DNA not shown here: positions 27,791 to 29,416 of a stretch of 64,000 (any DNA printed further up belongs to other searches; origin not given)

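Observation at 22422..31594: Cell-wall-lytic domains (GH19-like, SLT, M23) sit on two giant tape-measure-like tail proteins while the gp5-like spike lacks a lysozyme domain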

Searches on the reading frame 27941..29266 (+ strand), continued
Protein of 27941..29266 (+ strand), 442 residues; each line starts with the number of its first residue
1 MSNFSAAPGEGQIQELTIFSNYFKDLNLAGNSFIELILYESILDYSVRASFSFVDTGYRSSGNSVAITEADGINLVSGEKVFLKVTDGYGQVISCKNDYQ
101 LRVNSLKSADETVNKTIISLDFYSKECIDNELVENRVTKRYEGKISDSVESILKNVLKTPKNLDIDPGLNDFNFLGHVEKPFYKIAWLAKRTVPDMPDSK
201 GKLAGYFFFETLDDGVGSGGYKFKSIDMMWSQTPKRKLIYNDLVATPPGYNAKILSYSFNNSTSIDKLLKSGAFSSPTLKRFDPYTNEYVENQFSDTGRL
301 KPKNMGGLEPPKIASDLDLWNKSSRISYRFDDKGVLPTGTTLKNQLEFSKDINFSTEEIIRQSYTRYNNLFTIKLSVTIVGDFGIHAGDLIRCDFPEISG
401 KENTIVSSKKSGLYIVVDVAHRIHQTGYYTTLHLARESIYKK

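Call 66: predict_structure(alignment_id=A2)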
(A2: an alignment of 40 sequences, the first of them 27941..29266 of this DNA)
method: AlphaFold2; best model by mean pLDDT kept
length: 442 residues; sequences in the alignment: 40
mean_pLDDT: 81.8   pTM: 0.84
mean pLDDT of the five models: 81.8, 81.5, 77.9, 77.3, 73.6
residues with pLDDT >= 90: 148; 70-90: 227; 50-70: 56; < 50: 11
segments of 3 or more residues with pLDDT < 50: 70-72, 439-442
pLDDT, mean of each block of 10 residues (from residue 1): 52 82 73 84 94 72 53 68 89 92 86 78 93 92 91 95 93 85 94 87 90 90 92 90 78 87 79 80 82 77 65 79 81 73 80 76 85 87 93 75 64 92 85 75 43
secondary structure, 60 per line:
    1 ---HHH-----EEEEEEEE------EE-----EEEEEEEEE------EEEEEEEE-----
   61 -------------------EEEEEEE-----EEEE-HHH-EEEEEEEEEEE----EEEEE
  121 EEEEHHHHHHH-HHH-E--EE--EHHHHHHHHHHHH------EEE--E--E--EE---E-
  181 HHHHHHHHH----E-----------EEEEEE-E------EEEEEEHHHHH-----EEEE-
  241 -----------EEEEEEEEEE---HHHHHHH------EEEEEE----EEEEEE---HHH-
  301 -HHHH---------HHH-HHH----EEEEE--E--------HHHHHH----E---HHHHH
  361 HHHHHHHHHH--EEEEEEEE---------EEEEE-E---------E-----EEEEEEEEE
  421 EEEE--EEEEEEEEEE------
elements in order: E12-19 E33-41 E48-55 E80-86 E92-95 E101-111 E116-124 H125-131 H145-156 E163-165 H181-189 E206-211 E220-225 H226-230 E236-239 E252-261 H265-271 E278-283 E288-293 H302-305 E326-330 H342-347 H356-370 E373-380 E390-394 E412-424 E427-436

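Call 71: fold_search(model_id=the predicted structure, library=pdb)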
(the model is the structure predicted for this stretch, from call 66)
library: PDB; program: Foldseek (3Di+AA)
matches with E <= 10: 672; with E <= 0.001: 59
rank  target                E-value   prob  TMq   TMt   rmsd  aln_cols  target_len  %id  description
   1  2z6b_D                3.7e-17  1.00  0.57  0.67   6.0       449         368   11  Crystal Structure Analysis of (gp27-gp5)3 conjugated with Fe(III) protoporphyrin (released 2008-04-15)
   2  7b5h_AJ               1.1e-16  1.00  0.52  0.41   7.4       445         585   11  Cryo-EM structure of the contractile injection system base plate from Anabaena PCC7120 (released 2022-02-23)
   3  7aef_q                1.2e-16  1.00  0.53  0.42   7.3       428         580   11  Cryo-EM structure of an extracellular contractile injection system in marine bacterium Algoriphagus machipongonensis,  (released 2022-02-23)
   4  9vzk_1                1.3e-16  1.00  0.55  0.70   6.5       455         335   11  Cryo-EM structure of bacteriophage P1 baseplate in C3 (released 2025-10-22)
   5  9mkb_iC               1.9e-16  1.00  0.59  0.68   5.6       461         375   12  Structure of the bacteriophage T4 portal-neck-tail complex (released 2025-12-24)
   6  1k28_D                5.3e-16  1.00  0.57  0.67   6.2       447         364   12  The Structure of the Bacteriophage T4 Cell-Puncturing Device (released 2002-02-06)
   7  9f4a_BE               8.3e-16  1.00  0.57  0.65   6.0       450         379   12  Interface between baseplate cup and extended tail tube/sheath of Klebsiella phage KP1 variant vB_Kpn_Lilla1 (released 2025-05-14)
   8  1wth_D                1.2e-15  1.00  0.55  0.65   6.5       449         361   12  Crystal structure of gp5-S351L mutant and gp27 complex (released 2005-03-08)
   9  8gra_G                2.4e-15  1.00  0.53  0.40   6.2       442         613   13  Structure of Type VI secretion system cargo delivery vehicle Hcp-VgrG-PAAR (released 2023-07-12)
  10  8v3w_H                6.7e-15  1.00  0.49  0.39   8.1       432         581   10  CryoEM Structure of Diffocin - precontracted - Baseplate - focused refinement on triplex region (released 2024-08-28)
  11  6j0m_A                1.1e-14  1.00  0.54  0.46   5.8       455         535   11  Cryo-EM Structure of an Extracellular Contractile Injection System, PVC baseplate in extended state (reconstructed wit (released 2019-04-10)
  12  9ki1_G                1.3e-14  1.00  0.52  0.62   8.9       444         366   12  Baseplate structure of Escherichia phage Mu (released 2025-02-12)
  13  1wru                  1.8e-14  1.00  0.50  0.65   6.3       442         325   12  Structure of central hub elucidated by X-ray analysis of gene product 44; baseplate component of bacteriophage Mu (released 2005-09-20)
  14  3cdd_D                2.0e-14  1.00  0.52  0.66   7.0       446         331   11  Crystal structure of prophage MuSo2, 43 kDa tail protein from Shewanella oneidensis (released 2008-03-11)
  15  9gtr_q                2.9e-14  1.00  0.53  0.38   7.5       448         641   11  Cryo-EM structure of a contractile injection system in Streptomyces coelicolor, the baseplate complex in extended stat (released 2025-06-18)
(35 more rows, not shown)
